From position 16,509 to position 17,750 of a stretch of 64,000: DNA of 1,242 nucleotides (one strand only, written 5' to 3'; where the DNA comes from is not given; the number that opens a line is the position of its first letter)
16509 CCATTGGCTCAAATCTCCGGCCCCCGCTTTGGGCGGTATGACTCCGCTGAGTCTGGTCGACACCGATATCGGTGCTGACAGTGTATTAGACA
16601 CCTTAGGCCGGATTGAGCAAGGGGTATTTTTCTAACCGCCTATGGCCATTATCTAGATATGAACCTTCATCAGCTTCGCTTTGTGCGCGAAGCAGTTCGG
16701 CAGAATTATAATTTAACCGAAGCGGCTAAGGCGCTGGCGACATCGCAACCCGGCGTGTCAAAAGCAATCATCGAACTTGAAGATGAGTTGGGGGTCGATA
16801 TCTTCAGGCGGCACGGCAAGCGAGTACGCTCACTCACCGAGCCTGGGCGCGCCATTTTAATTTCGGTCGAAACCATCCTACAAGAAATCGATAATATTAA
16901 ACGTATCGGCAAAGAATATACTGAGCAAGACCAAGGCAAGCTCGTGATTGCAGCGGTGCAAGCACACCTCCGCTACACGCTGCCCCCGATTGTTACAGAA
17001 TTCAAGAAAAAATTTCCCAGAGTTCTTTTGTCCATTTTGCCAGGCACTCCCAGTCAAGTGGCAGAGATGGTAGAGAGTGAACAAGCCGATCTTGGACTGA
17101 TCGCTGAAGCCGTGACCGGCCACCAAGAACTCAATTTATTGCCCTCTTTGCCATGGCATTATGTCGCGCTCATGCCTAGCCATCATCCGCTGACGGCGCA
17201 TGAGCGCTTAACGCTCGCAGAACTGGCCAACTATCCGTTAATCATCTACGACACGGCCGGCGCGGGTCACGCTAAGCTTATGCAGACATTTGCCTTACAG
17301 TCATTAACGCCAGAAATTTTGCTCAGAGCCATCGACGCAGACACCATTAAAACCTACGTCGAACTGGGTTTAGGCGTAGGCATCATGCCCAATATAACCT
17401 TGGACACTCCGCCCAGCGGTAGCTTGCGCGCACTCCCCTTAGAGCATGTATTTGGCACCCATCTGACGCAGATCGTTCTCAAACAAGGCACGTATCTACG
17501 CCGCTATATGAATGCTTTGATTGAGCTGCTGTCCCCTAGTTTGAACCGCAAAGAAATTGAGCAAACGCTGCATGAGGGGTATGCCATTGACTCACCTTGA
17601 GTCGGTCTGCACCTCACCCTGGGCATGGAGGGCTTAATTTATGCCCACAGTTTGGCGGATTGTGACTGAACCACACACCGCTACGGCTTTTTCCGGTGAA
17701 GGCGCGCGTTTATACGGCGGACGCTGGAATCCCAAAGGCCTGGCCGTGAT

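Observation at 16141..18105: A core regulator sandwiched inside a toxin-antitoxin pair: xre - cysB - RES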

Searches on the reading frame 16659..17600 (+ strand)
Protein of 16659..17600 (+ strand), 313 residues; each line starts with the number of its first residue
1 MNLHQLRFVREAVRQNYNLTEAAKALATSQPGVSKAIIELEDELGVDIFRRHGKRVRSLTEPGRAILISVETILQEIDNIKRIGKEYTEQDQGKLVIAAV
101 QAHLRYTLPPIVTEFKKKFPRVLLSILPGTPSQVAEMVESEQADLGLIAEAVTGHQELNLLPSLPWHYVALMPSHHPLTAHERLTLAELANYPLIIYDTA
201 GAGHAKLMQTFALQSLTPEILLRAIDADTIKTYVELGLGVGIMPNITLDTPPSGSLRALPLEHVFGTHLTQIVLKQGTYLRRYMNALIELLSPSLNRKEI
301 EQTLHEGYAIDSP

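Call 4: search_protein_families(library=ncbifam, proteins=[window:16659-17600:+], max_evalue=0.01)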
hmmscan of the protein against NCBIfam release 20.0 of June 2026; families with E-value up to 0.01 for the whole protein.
window:16659-17600:+ (313 aa): 51 families (the best 25 are shown)
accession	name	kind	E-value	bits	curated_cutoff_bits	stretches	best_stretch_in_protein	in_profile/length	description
NF009327.0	PRK12684.1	subfamily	1.3e-124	415.5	402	1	1-306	1-306/313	CysB family HTH-type transcriptional regulator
NF009326.0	PRK12681.1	equivalog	3.1e-89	299.6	436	1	1-304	1-304/324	HTH-type transcriptional regulator CysB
NF009324.0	PRK12679.1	equivalog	3e-83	279.5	491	1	1-303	1-303/316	HTH-type transcriptional regulator Cbl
NF009325.0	PRK12680.1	equivalog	1.4e-49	169.2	482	1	1-306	1-306/327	LysR family transcriptional regulator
NF053705.1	TransRegGltCGpos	equivalog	1.2e-40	139.7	350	1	1-258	1-256/300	glutamate biosynthesis transcriptional regulator GltC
TIGR03339.1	phn_lysR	subfamily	1.6e-31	109.6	341.1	1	13-265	8-253/279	aminoethylphosphonate catabolism associated LysR family transcriptional regulator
NF040786.1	LysR_Sec_metab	equivalog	1.8e-31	109.3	250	1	1-289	1-292/298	selenium metabolism-associated LysR family transcriptional regulator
NF045775.1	acetoin_reg_AlsR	exception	3.9e-31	108.6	430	1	1-245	1-244/290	acetoin biosynthesis transcriptional regulator AlsR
NF047520.1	trans_act_CidR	equivalog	1.9e-30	106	415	1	1-289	1-286/292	cidABC operon transcriptional activator CidR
NF008416.0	PRK11242.1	equivalog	1.9e-29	102.9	277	1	12-297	11-293/300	transcriptional regulator CynR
NF040889.1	trans_reg_YeiE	equivalog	3.7e-27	95.3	480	1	3-259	5-254/288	DNA-binding transcriptional regulator YeiE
NF008239.0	PRK11013.1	equivalog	6.1e-27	94.5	288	1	11-250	13-251/309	LysR family transcriptional regulator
NF007385.0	PRK09906.1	equivalog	2.2e-26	92.7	356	1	1-245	1-243/296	DNA-binding transcriptional regulator HcaR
NF052633.1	LysR_TF_PsrA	exception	7e-26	90.9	540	1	15-286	18-286/297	L-proline-binding transcription factor PsrA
NF007439.0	PRK09986.1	equivalog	2.8e-25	89.3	290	1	2-247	8-253/296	LysR family transcriptional regulator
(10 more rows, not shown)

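Call 5: search_protein_families(library=pfam, proteins=[window:16659-17600:+], max_evalue=0.01)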
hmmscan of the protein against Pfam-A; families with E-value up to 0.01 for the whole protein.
window:16659-17600:+ (313 aa): 2 families
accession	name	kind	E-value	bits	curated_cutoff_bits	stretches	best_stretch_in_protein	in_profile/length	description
PF03466.25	LysR_substrate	-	1.6e-37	129.4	28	1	89-292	2-205/209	LysR substrate binding domain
PF00126.33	HTH_1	-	1.1e-13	51.3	26.6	1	3-64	1-60/60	Bacterial regulatory helix-turn-helix protein, lysR family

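Call 8: find_encoding_contigs(protein=window:16659-17600:+, flank=10000, max_places=10)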
Protein window:16659-17600:+ (313 aa): no gene with exactly this product is on record in the collection.

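Call 12: find_homologous_proteins(query=window:16659-17600:+, max_evalue=1e-40)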
Query window:16659-17600:+ (313 aa): 7975 proteins with E <= 1e-40 among 8000 candidates; the best 120 are listed.
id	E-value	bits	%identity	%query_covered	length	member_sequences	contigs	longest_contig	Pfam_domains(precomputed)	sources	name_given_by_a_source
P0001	7.4e-140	483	73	100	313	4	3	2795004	PF00126.34,PF03466.26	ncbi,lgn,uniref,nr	ncbi:Transcriptional regulator, LysR family [Mycoavidus cysteinexigens]|uniref:Transcriptional regul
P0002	5.9e-135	467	71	100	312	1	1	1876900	PF00126.34,PF03466.26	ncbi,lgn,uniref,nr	ncbi:LysR substrate-binding domain-containing protein [Mycoavidus sp. B2-EB]|uniref:LysR substrate-b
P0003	4.0e-122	425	64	98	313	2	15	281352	PF00126.34,PF03466.26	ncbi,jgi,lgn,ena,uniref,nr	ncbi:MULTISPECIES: CysB family HTH-type transcriptional regulator [unclassified Trinickia]|uniref:Cy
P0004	7.4e-122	424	64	98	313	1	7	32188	PF00126.34,PF03466.26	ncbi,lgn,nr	ncbi:MAG: CysB family HTH-type transcriptional regulator [Paraburkholderia sp.]|nr:MAG: CysB family 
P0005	2.7e-121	423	64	99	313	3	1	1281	PF00126.34,PF03466.26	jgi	jgi:LysR family cys regulon transcriptional activator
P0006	6.7e-121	421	63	98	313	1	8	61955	PF00126.34,PF03466.26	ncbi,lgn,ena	-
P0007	1.0e-120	421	64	98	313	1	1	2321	PF00126.34,PF03466.26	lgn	-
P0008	1.2e-120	420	63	98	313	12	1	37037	PF00126.34,PF03466.26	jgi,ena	jgi:LysR family cys regulon transcriptional activator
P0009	1.3e-120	420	63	98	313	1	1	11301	PF00126.34,PF03466.26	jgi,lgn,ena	jgi:LysR family transcriptional regulator, cys regulon transcriptional activator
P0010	1.4e-120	420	64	98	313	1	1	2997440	PF00126.34,PF03466.26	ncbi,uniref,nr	ncbi:CysB family HTH-type transcriptional regulator [Caballeronia sp. TF1N1]|uniref:CysB family HTH-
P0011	3.4e-120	419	64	97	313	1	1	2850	PF00126.34,PF03466.26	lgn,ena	-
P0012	3.6e-120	419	63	98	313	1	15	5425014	PF00126.34,PF03466.26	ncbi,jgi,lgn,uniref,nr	ncbi:CysB family HTH-type transcriptional regulator [Caballeronia sp. LP006]|jgi:LysR family cys reg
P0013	4.3e-120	419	63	99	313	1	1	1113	PF00126.34,PF03466.26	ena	-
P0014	4.9e-120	418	63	98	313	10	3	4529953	PF00126.34,PF03466.26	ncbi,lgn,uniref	ncbi:CysB family HTH-type transcriptional regulator [Trinickia sp. NRRL B-1857]|uniref:CysB family H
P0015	9.3e-120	417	63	98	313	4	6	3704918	PF00126.34,PF03466.26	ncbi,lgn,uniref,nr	ncbi:transcriptional regulator CysB-like protein [Caballeronia sordidicola]|uniref:Transcriptional r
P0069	5.1e-118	412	63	97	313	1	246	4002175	PF00126.34,PF03466.26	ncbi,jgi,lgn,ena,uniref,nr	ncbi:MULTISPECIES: CysB family HTH-type transcriptional regulator [Burkholderia]|uniref:CysB family 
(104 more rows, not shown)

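Call 13: find_encoding_contigs(protein=P0001, flank=10000, max_places=3)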
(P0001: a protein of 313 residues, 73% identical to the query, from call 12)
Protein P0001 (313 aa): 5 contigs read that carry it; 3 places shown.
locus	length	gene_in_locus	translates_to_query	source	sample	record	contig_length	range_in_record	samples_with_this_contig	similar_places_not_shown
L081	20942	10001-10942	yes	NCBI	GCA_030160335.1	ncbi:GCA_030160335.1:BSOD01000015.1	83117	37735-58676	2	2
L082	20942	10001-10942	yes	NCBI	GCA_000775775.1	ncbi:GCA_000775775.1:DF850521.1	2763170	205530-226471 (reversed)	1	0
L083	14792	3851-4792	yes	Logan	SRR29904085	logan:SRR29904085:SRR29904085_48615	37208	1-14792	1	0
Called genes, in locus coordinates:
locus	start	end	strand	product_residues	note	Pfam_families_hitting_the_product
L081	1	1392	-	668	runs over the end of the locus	PF07715:Plug, PF00593:TonB_dep_Rec_b-barrel, PF14905:OMP_b-brl_3 (faint)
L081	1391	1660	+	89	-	-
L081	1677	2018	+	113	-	PF05164:ZapA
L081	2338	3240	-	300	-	PF01790:LGT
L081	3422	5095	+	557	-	PF00920:ILVD_EDD_N, PF24877:ILV_EDD_C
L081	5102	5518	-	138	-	PF04364:DNA_pol3_chi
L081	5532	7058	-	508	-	PF02789:Peptidase_M17_N, PF00883:Peptidase_M17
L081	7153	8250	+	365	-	PF03739:LptF_LptG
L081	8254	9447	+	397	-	PF03739:LptF_LptG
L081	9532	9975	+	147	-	PF20432:Xre-like-HTH, PF09722:Xre_MbcA_ParS_C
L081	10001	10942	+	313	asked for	PF00126:HTH_1, PF03466:LysR_substrate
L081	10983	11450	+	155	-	PF08808:RES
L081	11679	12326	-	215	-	-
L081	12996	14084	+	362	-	PF00437:T2SSE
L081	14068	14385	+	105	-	-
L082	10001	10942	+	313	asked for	PF00126:HTH_1, PF03466:LysR_substrate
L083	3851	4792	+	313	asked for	PF00126:HTH_1, PF03466:LysR_substrate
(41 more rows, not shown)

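Call 14: find_encoding_contigs(protein=P0002, flank=10000, max_places=3)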
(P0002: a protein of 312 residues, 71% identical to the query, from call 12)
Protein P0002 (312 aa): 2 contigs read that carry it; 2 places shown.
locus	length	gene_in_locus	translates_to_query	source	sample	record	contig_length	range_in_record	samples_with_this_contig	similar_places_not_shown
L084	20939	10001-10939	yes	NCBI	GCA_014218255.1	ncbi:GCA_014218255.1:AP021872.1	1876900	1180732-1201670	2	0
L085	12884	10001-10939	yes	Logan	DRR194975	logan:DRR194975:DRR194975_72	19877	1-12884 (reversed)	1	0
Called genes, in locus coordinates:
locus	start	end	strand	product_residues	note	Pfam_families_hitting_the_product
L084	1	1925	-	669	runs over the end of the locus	PF07715:Plug, PF00593:TonB_dep_Rec_b-barrel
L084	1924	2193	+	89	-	-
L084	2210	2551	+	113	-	PF05164:ZapA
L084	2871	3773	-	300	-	PF01790:LGT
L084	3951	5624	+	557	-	PF00920:ILVD_EDD_N, PF24877:ILV_EDD_C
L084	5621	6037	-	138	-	PF04364:DNA_pol3_chi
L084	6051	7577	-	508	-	PF02789:Peptidase_M17_N, PF00883:Peptidase_M17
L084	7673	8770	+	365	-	PF03739:LptF_LptG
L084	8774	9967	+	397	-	PF03739:LptF_LptG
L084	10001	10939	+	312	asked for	PF00126:HTH_1, PF03466:LysR_substrate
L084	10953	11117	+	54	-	-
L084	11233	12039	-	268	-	-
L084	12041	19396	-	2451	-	PF13332:Fil_haemagg_2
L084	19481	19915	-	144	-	-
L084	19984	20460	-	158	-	-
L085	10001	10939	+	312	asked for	PF00126:HTH_1, PF03466:LysR_substrate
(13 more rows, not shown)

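Call 15: find_encoding_contigs(protein=P0069, flank=8000, max_places=3)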
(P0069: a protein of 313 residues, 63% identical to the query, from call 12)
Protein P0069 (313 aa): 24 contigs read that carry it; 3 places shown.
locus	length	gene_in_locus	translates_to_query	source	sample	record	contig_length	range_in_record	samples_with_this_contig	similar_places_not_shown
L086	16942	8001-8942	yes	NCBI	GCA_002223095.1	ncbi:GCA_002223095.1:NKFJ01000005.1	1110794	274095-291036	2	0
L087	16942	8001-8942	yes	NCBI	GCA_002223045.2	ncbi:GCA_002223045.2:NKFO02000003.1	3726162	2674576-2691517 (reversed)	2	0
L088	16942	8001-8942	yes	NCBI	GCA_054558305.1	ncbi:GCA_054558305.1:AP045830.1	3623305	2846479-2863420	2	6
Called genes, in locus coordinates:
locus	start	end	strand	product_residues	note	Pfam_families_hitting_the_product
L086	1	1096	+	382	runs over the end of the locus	PF03739:LptF_LptG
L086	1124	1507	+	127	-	PF01903:CbiX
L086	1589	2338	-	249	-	PF00590:TP_methylase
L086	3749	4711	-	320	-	PF01507:PAPS_reduct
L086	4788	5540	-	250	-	PF01507:PAPS_reduct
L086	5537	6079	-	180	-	PF06073:DUF934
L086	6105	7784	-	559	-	PF03460:NIR_SIR_ferr, PF01077:NIR_SIR, PF03460:NIR_SIR_ferr, PF01077:NIR_SIR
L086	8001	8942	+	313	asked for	PF00126:HTH_1, PF03466:LysR_substrate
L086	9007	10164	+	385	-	PF13458:Peripla_BP_6, PF01094:ANF_receptor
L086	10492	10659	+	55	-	-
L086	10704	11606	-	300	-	PF00126:HTH_1, PF03466:LysR_substrate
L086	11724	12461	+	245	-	PF00106:adh_short, PF01370:Epimerase, PF08659:KR, PF13561:adh_short_C2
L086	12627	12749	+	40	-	-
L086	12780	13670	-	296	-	PF00561:Abhydrolase_1, PF12146:Hydrolase_4 (weak), PF12697:Abhydrolase_6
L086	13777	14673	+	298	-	PF00126:HTH_1, PF03466:LysR_substrate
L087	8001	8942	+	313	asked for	PF00126:HTH_1, PF03466:LysR_substrate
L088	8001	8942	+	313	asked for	PF00126:HTH_1, PF03466:LysR_substrate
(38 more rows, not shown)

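Call 27: find_related_loci(query=window:16659-17597:+, collection=metagenome_contigs, flank=5000)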
Query window:16659-17597:+ (313 aa) in metagenome_contigs; peptide patterns used: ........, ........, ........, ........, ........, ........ (x = any residue, [..] = any of these).
350 stretches matched a pattern; 212 encode a relative of the query (tblastn E <= 1e-3); the best 80 are kept; 80 distinct loci.
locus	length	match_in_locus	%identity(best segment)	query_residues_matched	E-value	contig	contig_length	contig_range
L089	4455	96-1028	64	1-308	1e-132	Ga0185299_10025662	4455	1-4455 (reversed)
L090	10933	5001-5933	64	1-308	6e-130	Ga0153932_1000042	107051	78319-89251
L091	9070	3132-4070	63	1-310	1e-129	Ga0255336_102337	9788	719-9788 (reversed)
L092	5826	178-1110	64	1-308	7e-130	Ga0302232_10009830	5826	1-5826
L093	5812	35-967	64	1-308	7e-130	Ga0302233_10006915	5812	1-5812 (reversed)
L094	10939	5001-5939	63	1-310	5e-129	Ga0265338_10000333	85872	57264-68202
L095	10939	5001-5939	62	1-310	5e-129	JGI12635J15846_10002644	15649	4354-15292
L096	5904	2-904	63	11-308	2e-122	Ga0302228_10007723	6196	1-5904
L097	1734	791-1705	61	1-310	1e-130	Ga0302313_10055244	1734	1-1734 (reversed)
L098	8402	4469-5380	61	1-304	2e-120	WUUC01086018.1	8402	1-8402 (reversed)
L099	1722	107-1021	59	1-305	3e-129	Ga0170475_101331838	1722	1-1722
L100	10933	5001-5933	58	1-308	3e-120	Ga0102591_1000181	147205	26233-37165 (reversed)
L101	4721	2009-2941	58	1-308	4e-121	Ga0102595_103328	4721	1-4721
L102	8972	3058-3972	58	1-305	1e-119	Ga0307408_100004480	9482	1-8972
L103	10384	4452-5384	57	1-308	1e-119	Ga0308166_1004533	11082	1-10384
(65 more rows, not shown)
